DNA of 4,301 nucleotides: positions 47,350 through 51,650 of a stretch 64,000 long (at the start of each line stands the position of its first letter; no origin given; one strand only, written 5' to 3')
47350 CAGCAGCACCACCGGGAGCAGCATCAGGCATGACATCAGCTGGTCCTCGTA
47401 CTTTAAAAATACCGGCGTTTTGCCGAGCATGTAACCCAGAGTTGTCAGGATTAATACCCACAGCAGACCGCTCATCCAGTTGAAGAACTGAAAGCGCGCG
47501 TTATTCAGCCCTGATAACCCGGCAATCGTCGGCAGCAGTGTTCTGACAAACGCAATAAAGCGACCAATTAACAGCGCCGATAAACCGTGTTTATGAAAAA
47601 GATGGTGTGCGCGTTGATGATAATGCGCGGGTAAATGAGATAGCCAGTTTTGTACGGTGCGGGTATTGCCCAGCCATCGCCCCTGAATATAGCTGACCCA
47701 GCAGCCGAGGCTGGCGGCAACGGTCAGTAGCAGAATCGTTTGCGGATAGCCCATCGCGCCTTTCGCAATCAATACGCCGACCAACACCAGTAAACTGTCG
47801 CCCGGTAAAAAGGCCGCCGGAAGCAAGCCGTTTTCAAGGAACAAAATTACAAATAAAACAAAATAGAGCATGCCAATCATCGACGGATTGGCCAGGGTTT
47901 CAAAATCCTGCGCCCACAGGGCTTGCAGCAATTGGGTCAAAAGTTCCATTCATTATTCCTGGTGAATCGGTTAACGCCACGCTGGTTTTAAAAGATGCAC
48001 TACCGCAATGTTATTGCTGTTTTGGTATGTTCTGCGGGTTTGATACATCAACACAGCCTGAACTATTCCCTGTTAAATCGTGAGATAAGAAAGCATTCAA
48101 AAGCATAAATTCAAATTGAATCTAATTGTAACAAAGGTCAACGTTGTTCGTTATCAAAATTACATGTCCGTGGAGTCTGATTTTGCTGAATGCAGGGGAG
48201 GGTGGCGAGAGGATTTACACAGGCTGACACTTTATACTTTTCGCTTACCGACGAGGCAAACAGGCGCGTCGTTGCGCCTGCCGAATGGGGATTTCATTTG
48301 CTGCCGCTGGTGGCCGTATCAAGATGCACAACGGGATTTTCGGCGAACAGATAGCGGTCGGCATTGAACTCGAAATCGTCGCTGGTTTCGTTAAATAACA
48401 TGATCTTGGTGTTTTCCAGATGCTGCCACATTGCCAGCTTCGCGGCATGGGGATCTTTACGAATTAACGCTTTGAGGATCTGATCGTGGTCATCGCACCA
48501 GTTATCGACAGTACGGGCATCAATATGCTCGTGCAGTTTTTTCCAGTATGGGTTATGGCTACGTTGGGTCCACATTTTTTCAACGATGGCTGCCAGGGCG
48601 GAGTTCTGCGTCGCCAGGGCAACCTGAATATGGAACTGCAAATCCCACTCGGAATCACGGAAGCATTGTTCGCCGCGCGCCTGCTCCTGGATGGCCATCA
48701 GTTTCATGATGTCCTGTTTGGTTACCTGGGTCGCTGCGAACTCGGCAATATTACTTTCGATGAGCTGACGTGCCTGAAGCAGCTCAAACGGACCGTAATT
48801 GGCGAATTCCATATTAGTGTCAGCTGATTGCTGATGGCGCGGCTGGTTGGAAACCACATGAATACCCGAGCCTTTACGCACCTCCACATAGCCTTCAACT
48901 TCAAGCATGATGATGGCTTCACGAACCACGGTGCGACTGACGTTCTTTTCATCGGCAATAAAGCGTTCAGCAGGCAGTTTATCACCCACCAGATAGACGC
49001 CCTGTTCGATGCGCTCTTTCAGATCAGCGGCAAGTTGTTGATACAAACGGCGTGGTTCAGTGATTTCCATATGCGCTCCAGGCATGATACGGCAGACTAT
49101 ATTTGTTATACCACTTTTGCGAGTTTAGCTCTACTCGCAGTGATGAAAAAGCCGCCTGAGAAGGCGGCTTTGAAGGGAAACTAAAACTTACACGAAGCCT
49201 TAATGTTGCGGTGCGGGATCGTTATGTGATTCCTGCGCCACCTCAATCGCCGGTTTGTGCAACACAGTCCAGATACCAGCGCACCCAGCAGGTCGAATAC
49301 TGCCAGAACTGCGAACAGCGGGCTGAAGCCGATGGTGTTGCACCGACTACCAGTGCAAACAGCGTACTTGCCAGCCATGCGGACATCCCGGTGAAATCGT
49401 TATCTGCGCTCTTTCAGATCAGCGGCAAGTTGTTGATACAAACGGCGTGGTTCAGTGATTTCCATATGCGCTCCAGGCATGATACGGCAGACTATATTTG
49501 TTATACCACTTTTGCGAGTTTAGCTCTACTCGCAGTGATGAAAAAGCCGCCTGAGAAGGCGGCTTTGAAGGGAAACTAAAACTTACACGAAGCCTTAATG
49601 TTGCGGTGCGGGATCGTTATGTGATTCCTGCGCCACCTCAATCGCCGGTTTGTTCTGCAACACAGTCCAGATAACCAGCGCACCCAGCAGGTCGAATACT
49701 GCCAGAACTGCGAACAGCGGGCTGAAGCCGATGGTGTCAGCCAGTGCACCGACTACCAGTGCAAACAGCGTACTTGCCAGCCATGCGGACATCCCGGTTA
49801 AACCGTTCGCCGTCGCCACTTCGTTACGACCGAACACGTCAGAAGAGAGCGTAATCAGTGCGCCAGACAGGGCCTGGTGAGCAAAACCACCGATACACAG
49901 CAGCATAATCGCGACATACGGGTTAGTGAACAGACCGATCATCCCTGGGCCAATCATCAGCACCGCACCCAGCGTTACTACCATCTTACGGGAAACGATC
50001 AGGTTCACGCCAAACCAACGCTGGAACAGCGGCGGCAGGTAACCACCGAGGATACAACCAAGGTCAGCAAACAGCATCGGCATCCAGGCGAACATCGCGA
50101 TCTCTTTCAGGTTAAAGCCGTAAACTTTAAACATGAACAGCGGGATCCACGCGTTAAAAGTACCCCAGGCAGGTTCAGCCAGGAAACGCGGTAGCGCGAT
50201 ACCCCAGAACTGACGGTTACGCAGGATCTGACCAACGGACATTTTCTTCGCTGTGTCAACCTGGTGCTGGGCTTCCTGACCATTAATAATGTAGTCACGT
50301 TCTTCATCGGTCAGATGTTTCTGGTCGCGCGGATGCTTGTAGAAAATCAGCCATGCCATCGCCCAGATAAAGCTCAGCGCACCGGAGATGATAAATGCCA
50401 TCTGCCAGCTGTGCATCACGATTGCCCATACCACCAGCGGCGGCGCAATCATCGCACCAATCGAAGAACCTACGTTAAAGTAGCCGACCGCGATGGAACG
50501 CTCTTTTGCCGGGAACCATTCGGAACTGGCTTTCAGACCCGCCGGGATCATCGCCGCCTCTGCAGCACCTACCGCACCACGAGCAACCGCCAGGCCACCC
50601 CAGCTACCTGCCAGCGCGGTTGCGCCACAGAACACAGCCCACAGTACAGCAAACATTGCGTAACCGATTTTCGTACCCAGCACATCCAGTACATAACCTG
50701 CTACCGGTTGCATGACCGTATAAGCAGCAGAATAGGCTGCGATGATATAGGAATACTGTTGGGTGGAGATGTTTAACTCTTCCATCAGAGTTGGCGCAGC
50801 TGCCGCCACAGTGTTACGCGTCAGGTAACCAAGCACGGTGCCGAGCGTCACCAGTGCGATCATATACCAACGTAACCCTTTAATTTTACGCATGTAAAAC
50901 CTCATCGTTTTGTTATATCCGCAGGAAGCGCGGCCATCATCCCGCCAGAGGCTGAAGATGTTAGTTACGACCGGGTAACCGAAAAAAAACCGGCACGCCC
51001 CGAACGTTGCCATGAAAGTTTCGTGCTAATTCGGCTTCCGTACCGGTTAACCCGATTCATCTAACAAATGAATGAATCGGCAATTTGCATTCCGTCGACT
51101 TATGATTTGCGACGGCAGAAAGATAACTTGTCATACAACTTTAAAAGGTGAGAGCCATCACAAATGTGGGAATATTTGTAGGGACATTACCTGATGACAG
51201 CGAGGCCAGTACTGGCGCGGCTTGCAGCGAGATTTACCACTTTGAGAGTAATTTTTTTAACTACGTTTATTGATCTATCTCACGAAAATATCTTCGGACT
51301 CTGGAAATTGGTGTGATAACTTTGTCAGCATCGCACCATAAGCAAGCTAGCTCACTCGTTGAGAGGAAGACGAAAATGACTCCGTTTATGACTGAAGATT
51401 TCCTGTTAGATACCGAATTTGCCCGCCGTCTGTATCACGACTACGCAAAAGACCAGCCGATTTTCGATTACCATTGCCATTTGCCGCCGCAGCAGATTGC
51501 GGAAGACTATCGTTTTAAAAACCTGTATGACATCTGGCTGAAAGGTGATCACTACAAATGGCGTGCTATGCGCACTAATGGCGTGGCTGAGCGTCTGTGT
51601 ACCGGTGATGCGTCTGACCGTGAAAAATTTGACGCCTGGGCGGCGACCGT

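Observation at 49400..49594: Second exuR promoter copy driving a 21-codon truncated exuR ORF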

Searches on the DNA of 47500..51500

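Call 7: search_rna_families(source=window, start=47500, end=51500, threshold=evalue, max_evalue=1)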
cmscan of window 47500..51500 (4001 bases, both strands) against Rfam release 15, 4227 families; matches with E-value up to 1: 3.
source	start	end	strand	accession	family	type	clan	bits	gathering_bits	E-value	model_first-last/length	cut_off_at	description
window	49143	49246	-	RF00106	RNAI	Gene; antisense;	-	30.2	47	0.0079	1-102/102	no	RNAI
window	49538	49641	-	RF00106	RNAI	Gene; antisense;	-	30.2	47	0.0079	1-102/102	no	RNAI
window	47558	47689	+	RF02481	GlsR18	Gene; snRNA; snoRNA; HACA-box;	-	18.7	100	0.9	1-147/147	no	Small nucleolar RNA GlsR18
